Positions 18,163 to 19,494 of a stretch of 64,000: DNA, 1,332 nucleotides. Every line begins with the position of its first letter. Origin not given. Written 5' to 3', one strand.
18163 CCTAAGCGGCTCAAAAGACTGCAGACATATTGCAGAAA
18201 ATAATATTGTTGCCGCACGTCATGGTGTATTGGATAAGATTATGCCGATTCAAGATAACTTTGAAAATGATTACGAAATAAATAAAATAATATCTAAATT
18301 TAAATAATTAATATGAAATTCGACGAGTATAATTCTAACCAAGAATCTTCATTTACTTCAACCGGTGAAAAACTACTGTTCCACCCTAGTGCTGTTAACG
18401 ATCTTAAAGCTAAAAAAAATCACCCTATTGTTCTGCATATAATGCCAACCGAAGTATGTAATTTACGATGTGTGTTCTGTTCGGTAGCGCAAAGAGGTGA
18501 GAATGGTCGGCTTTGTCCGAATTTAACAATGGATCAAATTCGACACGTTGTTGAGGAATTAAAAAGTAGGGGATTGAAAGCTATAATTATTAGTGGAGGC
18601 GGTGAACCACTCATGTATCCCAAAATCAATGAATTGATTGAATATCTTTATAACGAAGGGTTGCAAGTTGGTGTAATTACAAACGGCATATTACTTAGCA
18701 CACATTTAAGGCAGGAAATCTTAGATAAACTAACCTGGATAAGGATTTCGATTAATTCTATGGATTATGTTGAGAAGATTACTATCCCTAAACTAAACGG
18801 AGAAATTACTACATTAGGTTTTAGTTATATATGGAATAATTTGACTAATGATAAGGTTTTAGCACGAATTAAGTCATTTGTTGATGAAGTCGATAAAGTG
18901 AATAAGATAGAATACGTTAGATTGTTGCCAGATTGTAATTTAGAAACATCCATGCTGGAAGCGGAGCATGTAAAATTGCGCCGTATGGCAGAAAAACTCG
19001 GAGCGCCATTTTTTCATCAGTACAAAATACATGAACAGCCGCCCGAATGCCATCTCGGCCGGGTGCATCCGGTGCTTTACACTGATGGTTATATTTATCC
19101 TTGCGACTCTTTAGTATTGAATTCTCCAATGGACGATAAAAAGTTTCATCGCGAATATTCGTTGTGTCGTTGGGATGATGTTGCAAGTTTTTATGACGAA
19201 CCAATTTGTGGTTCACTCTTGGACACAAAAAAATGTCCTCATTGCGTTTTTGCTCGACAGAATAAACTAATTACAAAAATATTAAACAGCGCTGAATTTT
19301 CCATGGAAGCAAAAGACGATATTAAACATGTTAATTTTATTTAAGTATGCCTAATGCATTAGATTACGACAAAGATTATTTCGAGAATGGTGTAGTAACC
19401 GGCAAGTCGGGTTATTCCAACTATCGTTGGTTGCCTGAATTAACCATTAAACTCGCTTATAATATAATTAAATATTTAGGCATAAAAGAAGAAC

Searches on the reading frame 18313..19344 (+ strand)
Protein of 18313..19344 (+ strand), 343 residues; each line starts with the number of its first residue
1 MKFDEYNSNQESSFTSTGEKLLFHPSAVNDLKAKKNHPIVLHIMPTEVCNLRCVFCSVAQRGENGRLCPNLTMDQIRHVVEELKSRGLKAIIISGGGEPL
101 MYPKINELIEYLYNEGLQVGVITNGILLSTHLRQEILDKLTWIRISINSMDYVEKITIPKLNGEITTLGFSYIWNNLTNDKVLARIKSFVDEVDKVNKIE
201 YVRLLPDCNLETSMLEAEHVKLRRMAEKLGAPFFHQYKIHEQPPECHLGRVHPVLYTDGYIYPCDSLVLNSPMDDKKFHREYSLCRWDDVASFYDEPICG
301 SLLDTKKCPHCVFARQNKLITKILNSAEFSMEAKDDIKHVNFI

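Call 6: search_protein_families(library=pfam, proteins=[window:18313-19344:+], max_evalue=0.01)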
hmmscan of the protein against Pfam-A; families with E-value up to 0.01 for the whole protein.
window:18313-19344:+ (343 aa): 4 families
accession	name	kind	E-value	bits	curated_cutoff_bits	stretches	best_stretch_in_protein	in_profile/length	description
PF04055.27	Radical_SAM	-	5.5e-19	69.4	29.5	1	44-155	2-118/166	Radical SAM superfamily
PF13353.11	Fer4_12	-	0.0016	19.2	22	1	48-146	14-112/137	4Fe-4S single cluster domain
PF13419.12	HAD_2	-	0.0057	17.2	23.8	0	101-125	80-104/178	Haloacid dehalogenase-like hydrolase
PF18152.6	DAHP_snth_FXD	-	0.0076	16.5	27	0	69-95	7-33/67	DAHP synthase ferredoxin-like domain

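Call 7: search_protein_families(library=ncbifam, proteins=[window:18313-19344:+], max_evalue=0.01)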
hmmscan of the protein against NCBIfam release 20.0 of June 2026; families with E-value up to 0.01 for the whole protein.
window:18313-19344:+ (343 aa): 83 families (the best 25 are shown)
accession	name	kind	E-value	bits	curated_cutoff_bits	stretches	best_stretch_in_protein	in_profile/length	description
NF038283.1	viperin_w_prok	equivalog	5.5e-18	65.1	180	1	46-172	9-139/281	viperin family antiviral radical SAM protein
TIGR02666.1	moaA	equivalog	8.9e-16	57.8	284.05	1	43-158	14-133/336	GTP 3',8-cyclase MoaA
TIGR04251.1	SCM_rSAM_ScmF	equivalog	1.3e-15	57.7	400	1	43-139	8-104/353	SynChlorMet cassette radical SAM/SPASM protein ScmF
TIGR02668.1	moaA_archaeal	equivalog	3.3e-15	55.9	325.25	1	42-156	13-127/303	GTP 3',8-cyclase MoaA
TIGR04317.1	W_rSAM_matur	equivalog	4.5e-15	55.6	380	1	41-155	6-118/349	tungsten cofactor oxidoreductase radical SAM maturase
TIGR04546.1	rSAM_ahbC_deAc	equivalog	1.5e-13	50.3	650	1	34-153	35-151/390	12,18-didecarboxysiroheme deacetylase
TIGR04054.1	rSAM_NirJ1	equivalog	1.6e-13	50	650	1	21-151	17-146/387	putative heme d1 biosynthesis radical SAM protein NirJ1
NF001199.0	PRK00164.2-1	equivalog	2.8e-13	49.7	231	1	41-152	14-123/308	GTP 3',8-cyclase MoaA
TIGR04545.1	rSAM_ahbD_hemeb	equivalog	2.2e-12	47.1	500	1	46-147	7-104/339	heme b synthase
TIGR04055.1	rSAM_NirJ2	equivalog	7e-12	45.5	500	1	46-153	7-111/326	putative heme d1 biosynthesis radical SAM protein NirJ2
TIGR03470.1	HpnH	equivalog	9e-12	44.6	225.05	1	29-134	18-118/318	adenosyl-hopene transferase HpnH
NF049973.1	radical_Rv1681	equivalog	3.7e-11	42.5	380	1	30-142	63-170/326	Rv1681 family radical SAM protein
TIGR04051.1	rSAM_NirJ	equivalog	6.6e-11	41.8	515.45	1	46-151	9-112/354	heme d1 biosynthesis radical SAM protein NirJ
TIGR04347.1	pseudo_SAM_Halo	equivalog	1.7e-10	40.8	525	1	32-148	32-145/390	TIGR04347 family pseudo-SAM/SPASM protein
TIGR03962.1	mycofact_rSAM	equivalog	1.7e-10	40.6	265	1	31-136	4-105/339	mycofactocin radical SAM maturase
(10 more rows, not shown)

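Call 9: find_homologous_proteins(query=window:18313-19344:+)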
Query window:18313-19344:+ (343 aa): 600 proteins with E <= 0.001 among 2784 candidates; the best 120 are listed.
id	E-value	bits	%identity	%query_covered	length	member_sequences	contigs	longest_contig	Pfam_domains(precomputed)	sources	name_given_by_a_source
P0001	3.8e-209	712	87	100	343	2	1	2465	PF04055.28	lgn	-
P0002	9.3e-194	661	80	100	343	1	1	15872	PF04055.28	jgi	jgi:MoaA/NifB/PqqE/SkfB family radical SAM enzyme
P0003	3.3e-182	623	76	100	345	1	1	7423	PF04055.28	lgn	-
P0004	3.6e-157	541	66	100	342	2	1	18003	PF04055.28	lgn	-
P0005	4.5e-155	534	65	99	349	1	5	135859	PF04055.28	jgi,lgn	-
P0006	4.8e-155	534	66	99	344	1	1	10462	PF04055.28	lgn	-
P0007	2.1e-154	532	64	100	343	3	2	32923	PF04055.28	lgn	-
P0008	2.3e-154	532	65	100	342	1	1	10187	PF04055.28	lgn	-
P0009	4.3e-154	531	64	100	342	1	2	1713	PF04055.28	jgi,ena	-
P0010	5.1e-153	527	63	100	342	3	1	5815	PF04055.28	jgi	-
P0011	2.9e-152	525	62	100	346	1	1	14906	PF04055.28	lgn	-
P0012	6.9e-152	523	63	100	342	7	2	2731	PF04055.28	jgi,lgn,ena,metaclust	metaclust:\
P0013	7.5e-152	523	64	99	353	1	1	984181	PF04055.28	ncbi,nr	ncbi:MAG: radical SAM protein [Candidatus Magasanikbacteria bacterium]|nr:radical SAM protein [Candi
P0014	1.4e-151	523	64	100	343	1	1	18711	PF04055.28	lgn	-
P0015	7.9e-151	520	63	100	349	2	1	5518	PF04055.28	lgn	-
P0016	1.3e-150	519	64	99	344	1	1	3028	PF04055.28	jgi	jgi:MoaA/NifB/PqqE/SkfB family radical SAM enzyme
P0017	1.6e-150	519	65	99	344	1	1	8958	PF04055.28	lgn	-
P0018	2.3e-150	519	64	99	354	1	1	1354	PF04055.28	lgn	-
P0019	2.7e-150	518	62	99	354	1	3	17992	PF04055.28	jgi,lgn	-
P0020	5.6e-150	517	62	99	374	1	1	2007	PF04055.28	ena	-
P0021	7.4e-150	517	63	100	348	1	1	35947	PF04055.28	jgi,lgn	jgi:MoaA/NifB/PqqE/SkfB family radical SAM enzyme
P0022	1.2e-149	516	63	100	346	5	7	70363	PF04055.28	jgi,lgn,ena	jgi:MoaA/NifB/PqqE/SkfB family radical SAM enzyme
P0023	1.4e-149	516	65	99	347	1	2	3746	PF04055.28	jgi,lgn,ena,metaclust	metaclust:\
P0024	1.6e-149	516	63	100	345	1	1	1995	PF04055.28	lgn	-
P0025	2.6e-149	515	62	100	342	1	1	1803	PF04055.28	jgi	jgi:MoaA/NifB/PqqE/SkfB family radical SAM enzyme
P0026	3.1e-149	515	63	99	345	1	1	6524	PF04055.28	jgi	jgi:MoaA/NifB/PqqE/SkfB family radical SAM enzyme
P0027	1.2e-148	513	64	99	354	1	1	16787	PF04055.28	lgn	-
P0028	4.1e-148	511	63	100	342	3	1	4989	PF04055.28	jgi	-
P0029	4.5e-148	511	63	99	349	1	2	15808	PF04055.28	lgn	-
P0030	4.6e-148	511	64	99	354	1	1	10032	PF04055.28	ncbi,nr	ncbi:MAG: radical SAM protein [Candidatus Moranbacteria bacterium]|nr:radical SAM protein [Candidatu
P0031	1.5e-147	509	63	99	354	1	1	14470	PF04055.28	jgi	jgi:MoaA/NifB/PqqE/SkfB family radical SAM enzyme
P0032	2.0e-147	509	63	100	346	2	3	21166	PF04055.28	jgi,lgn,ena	-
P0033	5.0e-146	504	63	99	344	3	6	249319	PF04055.28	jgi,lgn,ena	jgi:MoaA/NifB/PqqE/SkfB family radical SAM enzyme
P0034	3.8e-145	501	60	99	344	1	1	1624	PF04055.28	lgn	-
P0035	1.2e-144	500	61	99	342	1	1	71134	PF04055.28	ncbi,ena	-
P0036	8.0e-144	497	62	99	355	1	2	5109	PF04055.28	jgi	jgi:MoaA/NifB/PqqE/SkfB family radical SAM enzyme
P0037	2.5e-143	495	62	99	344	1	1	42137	PF04055.28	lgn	-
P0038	7.5e-143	494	60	99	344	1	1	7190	PF04055.28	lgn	-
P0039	1.7e-142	493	61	99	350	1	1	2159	PF04055.28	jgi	jgi:MoaA/NifB/PqqE/SkfB family radical SAM enzyme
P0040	3.6e-141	488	60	99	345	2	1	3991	PF04055.28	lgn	-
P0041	3.8e-141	488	60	100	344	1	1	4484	PF04055.28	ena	-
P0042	1.6e-140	486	62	99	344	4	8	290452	PF04055.28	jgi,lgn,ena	jgi:radical SAM protein with 4Fe4S-binding SPASM domain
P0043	3.1e-138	479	58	99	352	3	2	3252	PF04055.28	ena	-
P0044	3.5e-138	478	59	99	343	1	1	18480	PF04055.28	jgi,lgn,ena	-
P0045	5.9e-138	478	58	99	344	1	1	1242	PF04055.28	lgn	-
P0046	2.9e-137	475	59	100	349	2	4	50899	PF04055.28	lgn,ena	-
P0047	8.7e-137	474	59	99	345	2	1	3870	PF04055.28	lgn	-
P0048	6.0e-136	471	60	100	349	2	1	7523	PF04055.28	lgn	-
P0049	5.4e-135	468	59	99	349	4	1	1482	PF04055.28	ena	-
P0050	2.2e-134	466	58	99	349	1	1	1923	PF04055.28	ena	-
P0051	3.5e-134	465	60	98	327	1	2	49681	PF04055.28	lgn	-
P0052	7.1e-130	451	57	99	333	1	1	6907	PF04055.28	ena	-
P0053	6.2e-129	448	58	100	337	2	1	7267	PF04055.28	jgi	jgi:MoaA/NifB/PqqE/SkfB family radical SAM enzyme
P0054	5.3e-128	445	58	100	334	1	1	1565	PF04055.28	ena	-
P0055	2.5e-127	443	59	100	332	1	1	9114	PF04055.28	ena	-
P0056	3.1e-127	442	56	99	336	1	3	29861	PF04055.28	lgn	-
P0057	2.9e-124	433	56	99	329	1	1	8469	PF04055.28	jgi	-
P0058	9.2e-124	431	56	97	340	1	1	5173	PF04055.28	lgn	-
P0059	1.2e-122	427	57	97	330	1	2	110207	PF04055.28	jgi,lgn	jgi:MoaA/NifB/PqqE/SkfB family radical SAM enzyme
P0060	1.2e-122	427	57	99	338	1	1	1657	PF04055.28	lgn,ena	-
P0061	3.5e-121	423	54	97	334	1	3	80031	PF04055.28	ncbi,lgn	-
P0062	4.3e-119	416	54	99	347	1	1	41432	PF04055.28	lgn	-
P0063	1.5e-118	414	55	100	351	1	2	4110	PF04055.28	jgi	-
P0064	2.4e-118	413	60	87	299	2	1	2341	PF04055.28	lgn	-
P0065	7.8e-118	412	53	99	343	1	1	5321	PF04055.28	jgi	-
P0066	1.0e-117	411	53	99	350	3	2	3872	PF04055.28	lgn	-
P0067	1.7e-117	410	54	100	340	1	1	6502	PF04055.28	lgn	-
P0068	3.5e-116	406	54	97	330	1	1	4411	PF04055.28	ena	-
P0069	7.6e-116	405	54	97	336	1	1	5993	PF04055.28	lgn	-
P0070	1.4e-113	398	52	99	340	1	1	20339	PF04055.28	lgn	-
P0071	2.0e-111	390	49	100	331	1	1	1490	PF04055.28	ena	-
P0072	3.0e-111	390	55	96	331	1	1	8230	PF04055.28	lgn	-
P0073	5.0e-111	389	61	76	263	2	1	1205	PF04055.28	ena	-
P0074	5.2e-111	389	51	99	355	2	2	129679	PF04055.28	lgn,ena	-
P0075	3.1e-110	387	52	97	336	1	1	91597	PF04055.28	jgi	jgi:Radical SAM superfamily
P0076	2.9e-109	383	62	79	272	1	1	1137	PF04055.28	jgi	jgi:MoaA/NifB/PqqE/SkfB family radical SAM enzyme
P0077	3.5e-108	380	54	92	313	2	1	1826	PF04055.28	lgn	-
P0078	5.4e-107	376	52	98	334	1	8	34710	PF04055.28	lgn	-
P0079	3.5e-106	373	59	83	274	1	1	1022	PF04055.28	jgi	jgi:MoaA/NifB/PqqE/SkfB family radical SAM enzyme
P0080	5.4e-100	353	53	87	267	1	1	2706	PF04055.28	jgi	-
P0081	3.1e-98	347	49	98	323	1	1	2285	PF04055.28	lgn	-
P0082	2.1e-95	338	51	92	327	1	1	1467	PF04055.28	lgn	-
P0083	2.5e-95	338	51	97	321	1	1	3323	PF04055.28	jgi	jgi:hypothetical protein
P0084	1.4e-93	332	49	97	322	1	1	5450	PF04055.28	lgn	-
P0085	1.9e-93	331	50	92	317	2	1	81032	PF04055.28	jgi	-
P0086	1.0e-92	329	54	79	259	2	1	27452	PF04055.28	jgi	-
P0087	2.7e-92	328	48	98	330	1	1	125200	PF04055.28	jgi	jgi:MoaA/NifB/PqqE/SkfB family radical SAM enzyme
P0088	8.0e-92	326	50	98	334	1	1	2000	PF04055.28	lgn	-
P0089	4.4e-91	324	54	79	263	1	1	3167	PF04055.28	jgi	jgi:MoaA/NifB/PqqE/SkfB family radical SAM enzyme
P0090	7.7e-91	323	47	97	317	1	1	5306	PF04055.28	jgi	jgi:MoaA/NifB/PqqE/SkfB family radical SAM enzyme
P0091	9.1e-91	323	48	98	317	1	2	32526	PF04055.28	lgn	-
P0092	4.1e-90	320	48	98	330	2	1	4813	PF04055.28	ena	-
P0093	5.7e-90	320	48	98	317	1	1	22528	PF04055.28,PF13353.12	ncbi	-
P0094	1.2e-89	319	45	98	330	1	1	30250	PF04055.28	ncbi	-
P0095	3.5e-89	317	47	98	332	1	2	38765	PF04055.28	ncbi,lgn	-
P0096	6.5e-89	316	48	98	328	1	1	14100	PF04055.28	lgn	-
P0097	4.4e-88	314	48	98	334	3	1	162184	PF04055.28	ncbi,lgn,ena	-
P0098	6.7e-88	313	48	98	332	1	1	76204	PF04055.28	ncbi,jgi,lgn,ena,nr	ncbi:MAG: radical SAM protein [Candidatus Peregrinibacteria bacterium]|nr:radical SAM protein [Candi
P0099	6.5e-87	310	47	98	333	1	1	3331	PF04055.28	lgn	-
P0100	4.4e-86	307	48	98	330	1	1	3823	PF04055.28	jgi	jgi:radical SAM protein with 4Fe4S-binding SPASM domain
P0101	2.8e-85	304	46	98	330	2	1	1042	PF04055.28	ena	-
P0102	2.0e-84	302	49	98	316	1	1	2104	PF04055.28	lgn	-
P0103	2.5e-84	301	46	98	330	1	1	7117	PF04055.28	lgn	-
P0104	6.7e-84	300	46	97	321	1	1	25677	PF04055.28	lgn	-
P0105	7.1e-84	300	46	98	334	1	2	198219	PF04055.28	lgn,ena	-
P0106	1.4e-83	299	45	98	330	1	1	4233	PF04055.28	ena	-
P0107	2.9e-83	298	45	98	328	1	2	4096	PF04055.28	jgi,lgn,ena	jgi:MoaA/NifB/PqqE/SkfB family radical SAM enzyme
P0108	4.8e-83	297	47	98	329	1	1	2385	PF04055.28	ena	-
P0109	5.6e-82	294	50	86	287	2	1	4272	PF04055.28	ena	-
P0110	1.5e-81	292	45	98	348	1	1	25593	PF04055.28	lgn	-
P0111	6.1e-81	290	43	98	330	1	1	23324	PF04055.28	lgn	-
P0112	2.1e-80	288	42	98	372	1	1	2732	PF04055.28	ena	-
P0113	1.2e-76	276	44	98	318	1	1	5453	PF04055.28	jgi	-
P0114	2.8e-74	268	46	89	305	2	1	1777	PF04055.28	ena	-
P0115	2.5e-72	262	39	97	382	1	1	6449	PF04055.28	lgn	-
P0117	4.1e-72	261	38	96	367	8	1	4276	PF04055.28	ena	-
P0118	1.3e-70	256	38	97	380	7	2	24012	PF04055.28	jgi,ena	jgi:MoaA/NifB/PqqE/SkfB family radical SAM enzyme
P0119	3.2e-70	255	44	93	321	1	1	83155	PF04055.28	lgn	-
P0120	1.3e-69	253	43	92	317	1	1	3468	PF04055.28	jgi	-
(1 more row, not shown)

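Call 10: search_solved_structures(query=window:18313-19344:+, max_evalue=1, show_alignments=2)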
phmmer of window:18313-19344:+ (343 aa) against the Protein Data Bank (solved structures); distinct sequences matched with E-value up to 1: 61 (the best 60 are shown).
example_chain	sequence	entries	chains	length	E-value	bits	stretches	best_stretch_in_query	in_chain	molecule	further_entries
1tv7_A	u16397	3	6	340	6.9e-09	38.4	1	29-201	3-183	Molybdenum cofactor biosynthesis protein A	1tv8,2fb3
2fb2_A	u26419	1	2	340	1.1e-08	37.7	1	29-201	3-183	Molybdenum cofactor biosynthesis protein A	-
8hzv_A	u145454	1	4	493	6.6e-05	25.3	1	34-147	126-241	Radical S-Adenosyl-L-methionine Enzyme DesII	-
8hzy_A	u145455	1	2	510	7e-05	25.2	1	34-147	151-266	DesII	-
5v1q_A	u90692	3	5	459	8.7e-05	24.9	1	36-144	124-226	Radical SAM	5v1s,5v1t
7vob_C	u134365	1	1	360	0.00011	24.6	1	41-134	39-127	Cytosylglucuronate decarboxylase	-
7voc_C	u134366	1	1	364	0.00011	24.6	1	41-134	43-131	Cytosylglucuronate decarboxylase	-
9dgw_A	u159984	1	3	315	0.00021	23.7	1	40-164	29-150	Radical SAM core domain-containing protein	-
9dfw_A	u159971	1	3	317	0.00021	23.7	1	40-164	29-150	Radical SAM core domain-containing protein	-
6b4c_A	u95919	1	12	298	0.00021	23.7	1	44-164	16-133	Viperin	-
7n7i_A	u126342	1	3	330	0.00024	23.5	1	42-164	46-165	Viperin-like enzyme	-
9dfn_A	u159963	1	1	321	0.00077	21.8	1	38-158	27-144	Radical SAM core domain-containing protein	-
9dfu_A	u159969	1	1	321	0.0012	21.2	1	38-158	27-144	Radical SAM core domain-containing protein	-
2yx0_A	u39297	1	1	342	0.0012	21.1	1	92-161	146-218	radical sam enzyme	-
2z2u_A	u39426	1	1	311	0.0016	20.8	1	89-137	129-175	UPF0026 protein MJ0257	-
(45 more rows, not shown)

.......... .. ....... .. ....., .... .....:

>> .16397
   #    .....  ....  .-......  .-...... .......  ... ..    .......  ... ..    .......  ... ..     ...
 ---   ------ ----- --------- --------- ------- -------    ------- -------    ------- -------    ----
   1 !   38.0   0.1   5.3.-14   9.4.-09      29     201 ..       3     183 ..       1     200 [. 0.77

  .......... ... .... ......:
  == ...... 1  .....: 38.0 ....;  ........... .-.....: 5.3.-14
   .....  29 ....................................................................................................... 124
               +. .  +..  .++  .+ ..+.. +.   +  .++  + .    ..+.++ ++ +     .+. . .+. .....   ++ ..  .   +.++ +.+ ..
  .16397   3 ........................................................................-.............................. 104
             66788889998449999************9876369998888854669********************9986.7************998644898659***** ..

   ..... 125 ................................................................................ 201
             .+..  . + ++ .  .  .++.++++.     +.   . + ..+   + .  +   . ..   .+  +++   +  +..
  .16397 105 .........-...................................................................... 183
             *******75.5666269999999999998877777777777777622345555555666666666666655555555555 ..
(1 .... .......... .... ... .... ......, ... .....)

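Call 13: find_encoding_contigs(protein=P0013, flank=10000, max_places=3)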
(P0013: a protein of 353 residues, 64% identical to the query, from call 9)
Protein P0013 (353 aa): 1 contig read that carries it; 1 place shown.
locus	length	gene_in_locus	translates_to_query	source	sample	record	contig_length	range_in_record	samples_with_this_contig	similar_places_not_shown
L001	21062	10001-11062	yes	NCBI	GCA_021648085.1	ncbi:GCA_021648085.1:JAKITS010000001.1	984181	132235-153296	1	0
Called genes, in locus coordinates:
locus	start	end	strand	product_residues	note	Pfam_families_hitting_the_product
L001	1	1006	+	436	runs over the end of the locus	PF03023:MurJ (faint), PF01943:Polysacc_synt, PF13440:Polysacc_synt_3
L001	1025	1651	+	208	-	PF03848:TehB (weak), PF13489:Methyltransf_23, PF13847:Methyltransf_31, PF08241:Methyltransf_11, PF08242:Methyltransf_12 (weak), PF13649:Methyltransf_25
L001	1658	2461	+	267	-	PF04991:LicD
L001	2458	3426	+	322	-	-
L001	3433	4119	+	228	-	-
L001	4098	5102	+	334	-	PF01522:Polysacc_deac_1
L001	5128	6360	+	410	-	PF00535:Glycos_transf_2, PF10111:Glyco_tranf_2_2, PF13641:Glyco_tranf_2_3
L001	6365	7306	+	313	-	PF00702:Hydrolase, PF13419:HAD_2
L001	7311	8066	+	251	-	PF00483:NTP_transferase, PF12804:NTP_transf_3 (weak)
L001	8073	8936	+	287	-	PF03009:GDPD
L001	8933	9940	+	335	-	PF07507:WavE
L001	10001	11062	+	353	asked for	PF04055:Radical_SAM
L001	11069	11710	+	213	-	PF13489:Methyltransf_23 (weak), PF02353:CMAS (weak), PF13847:Methyltransf_31 (weak), PF08241:Methyltransf_11 (weak), PF08242:Methyltransf_12 (weak), PF13649:Methyltransf_25 (weak)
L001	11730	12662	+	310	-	-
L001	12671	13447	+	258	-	PF05219:DREV (weak), PF13489:Methyltransf_23, PF13847:Methyltransf_31, PF08241:Methyltransf_11, PF08242:Methyltransf_12 (weak), PF13649:Methyltransf_25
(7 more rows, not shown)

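Call 14: find_encoding_contigs(protein=P0005, flank=10000, max_places=3)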
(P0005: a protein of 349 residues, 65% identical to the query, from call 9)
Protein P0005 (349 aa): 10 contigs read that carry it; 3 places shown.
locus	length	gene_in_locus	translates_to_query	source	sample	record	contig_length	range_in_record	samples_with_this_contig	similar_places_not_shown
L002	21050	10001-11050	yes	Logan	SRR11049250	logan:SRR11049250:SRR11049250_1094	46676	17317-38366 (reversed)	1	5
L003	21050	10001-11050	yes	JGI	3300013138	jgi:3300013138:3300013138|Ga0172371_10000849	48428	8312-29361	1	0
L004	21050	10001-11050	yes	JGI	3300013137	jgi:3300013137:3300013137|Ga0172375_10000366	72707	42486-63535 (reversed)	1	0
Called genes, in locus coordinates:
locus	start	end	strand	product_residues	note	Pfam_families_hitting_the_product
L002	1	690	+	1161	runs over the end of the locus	-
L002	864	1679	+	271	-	PF01061:ABC2_membrane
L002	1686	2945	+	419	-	PF00005:ABC_tran, PF14524:Wzt_C (weak)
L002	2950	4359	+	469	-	PF01380:SIS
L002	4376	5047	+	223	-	PF00834:Ribul_P_3_epim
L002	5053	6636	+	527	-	-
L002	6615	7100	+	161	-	-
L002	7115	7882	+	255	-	PF01596:Methyltransf_3 (faint), PF05711:TylF, PF13578:Methyltransf_24 (weak)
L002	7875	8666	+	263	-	PF00535:Glycos_transf_2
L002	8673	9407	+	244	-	PF01596:Methyltransf_3, PF13578:Methyltransf_24 (weak)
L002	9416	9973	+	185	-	PF00132:Hexapep, PF14602:Hexapep_2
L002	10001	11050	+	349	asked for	PF04055:Radical_SAM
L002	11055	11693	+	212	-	PF02353:CMAS (weak), PF13489:Methyltransf_23, PF13847:Methyltransf_31 (weak), PF08241:Methyltransf_11, PF08242:Methyltransf_12 (weak), PF13649:Methyltransf_25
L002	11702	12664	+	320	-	-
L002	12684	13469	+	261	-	PF13489:Methyltransf_23, PF08241:Methyltransf_11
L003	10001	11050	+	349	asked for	PF04055:Radical_SAM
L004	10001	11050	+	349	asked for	PF04055:Radical_SAM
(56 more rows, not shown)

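Call 15: find_encoding_contigs(protein=P0087, flank=8000, max_places=2)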
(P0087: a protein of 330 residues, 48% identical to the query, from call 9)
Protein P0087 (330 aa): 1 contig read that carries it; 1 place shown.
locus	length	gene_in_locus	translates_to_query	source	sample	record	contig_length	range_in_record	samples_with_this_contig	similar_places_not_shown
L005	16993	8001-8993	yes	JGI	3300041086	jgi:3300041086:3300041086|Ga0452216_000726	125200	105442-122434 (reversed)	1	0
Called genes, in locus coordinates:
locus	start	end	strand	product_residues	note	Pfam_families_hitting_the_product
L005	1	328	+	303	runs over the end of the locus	PF00535:Glycos_transf_2, PF10111:Glyco_tranf_2_2, PF13641:Glyco_tranf_2_3, PF13712:Glyco_tranf_2_5, PF13632:Glyco_trans_2_3 (weak)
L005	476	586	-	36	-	-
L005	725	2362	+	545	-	PF02310:B12-binding, PF04055:Radical_SAM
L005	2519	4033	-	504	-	PF01943:Polysacc_synt, PF01554:MatE (faint), PF13440:Polysacc_synt_3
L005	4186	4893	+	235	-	PF05711:TylF, PF13578:Methyltransf_24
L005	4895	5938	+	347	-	PF18025:FucT_N (weak), PF00852:Glyco_transf_10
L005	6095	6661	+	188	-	PF13578:Methyltransf_24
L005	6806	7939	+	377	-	PF04055:Radical_SAM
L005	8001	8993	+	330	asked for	PF04055:Radical_SAM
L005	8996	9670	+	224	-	PF13489:Methyltransf_23 (weak), PF08242:Methyltransf_12 (faint), PF13649:Methyltransf_25 (faint)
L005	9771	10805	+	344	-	PF01370:Epimerase, PF04321:RmlD_sub_bind, PF13460:NAD_binding_10 (weak), PF16363:GDP_Man_Dehyd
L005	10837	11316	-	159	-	-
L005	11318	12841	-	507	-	PF02355:SecD_SecF_C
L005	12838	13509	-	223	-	-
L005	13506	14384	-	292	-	PF02355:SecD_SecF_C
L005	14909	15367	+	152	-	-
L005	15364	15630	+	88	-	-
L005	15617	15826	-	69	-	PF01194:RNA_pol_N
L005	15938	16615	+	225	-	PF02463:SMC_N (faint), PF00005:ABC_tran, PF13304:AAA_21 (faint)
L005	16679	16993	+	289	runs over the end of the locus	-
